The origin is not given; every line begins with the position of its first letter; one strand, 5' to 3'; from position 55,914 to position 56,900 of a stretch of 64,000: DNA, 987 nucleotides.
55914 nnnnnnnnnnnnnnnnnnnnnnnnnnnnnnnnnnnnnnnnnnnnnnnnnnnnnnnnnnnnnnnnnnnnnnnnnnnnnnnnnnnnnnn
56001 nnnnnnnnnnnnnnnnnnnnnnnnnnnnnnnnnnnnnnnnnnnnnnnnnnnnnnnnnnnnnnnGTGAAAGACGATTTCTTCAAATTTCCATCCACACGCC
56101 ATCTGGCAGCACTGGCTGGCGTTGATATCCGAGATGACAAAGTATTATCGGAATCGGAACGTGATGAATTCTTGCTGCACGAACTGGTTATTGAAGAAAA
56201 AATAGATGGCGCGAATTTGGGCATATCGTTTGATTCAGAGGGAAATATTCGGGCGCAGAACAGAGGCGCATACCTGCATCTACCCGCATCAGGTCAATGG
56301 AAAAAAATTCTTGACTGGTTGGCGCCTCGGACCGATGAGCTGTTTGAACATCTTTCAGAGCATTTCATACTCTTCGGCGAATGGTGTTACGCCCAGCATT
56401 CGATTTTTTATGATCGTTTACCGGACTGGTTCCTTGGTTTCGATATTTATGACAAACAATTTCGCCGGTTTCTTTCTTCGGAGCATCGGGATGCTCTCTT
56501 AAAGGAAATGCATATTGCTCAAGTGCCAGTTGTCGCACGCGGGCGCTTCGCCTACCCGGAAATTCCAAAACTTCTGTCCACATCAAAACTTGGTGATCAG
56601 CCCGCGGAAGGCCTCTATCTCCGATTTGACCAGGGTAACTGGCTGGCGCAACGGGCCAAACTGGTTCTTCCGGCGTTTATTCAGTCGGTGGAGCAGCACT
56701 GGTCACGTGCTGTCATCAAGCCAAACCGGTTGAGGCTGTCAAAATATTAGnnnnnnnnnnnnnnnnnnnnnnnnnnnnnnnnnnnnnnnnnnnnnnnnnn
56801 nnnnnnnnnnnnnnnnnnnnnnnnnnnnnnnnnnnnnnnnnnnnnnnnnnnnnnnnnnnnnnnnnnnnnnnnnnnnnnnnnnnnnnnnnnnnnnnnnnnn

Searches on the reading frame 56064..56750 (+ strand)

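Call 39: search_protein_families(library=padloc, proteins=[window:56064-56750:+], max_evalue=0.001)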
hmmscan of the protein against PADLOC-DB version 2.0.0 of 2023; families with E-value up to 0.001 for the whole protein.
window:56064-56750:+ (228 aa): 0 families

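Call 40: search_protein_families(library=pfam, proteins=[window:56064-56750:+], max_evalue=0.001)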
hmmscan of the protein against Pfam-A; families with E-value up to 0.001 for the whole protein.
window:56064-56750:+ (228 aa): 1 family
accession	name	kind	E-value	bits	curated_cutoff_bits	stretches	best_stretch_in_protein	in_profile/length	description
PF09414.15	RNA_ligase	-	6.7e-33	114.7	27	1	40-191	2-160/171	RNA ligase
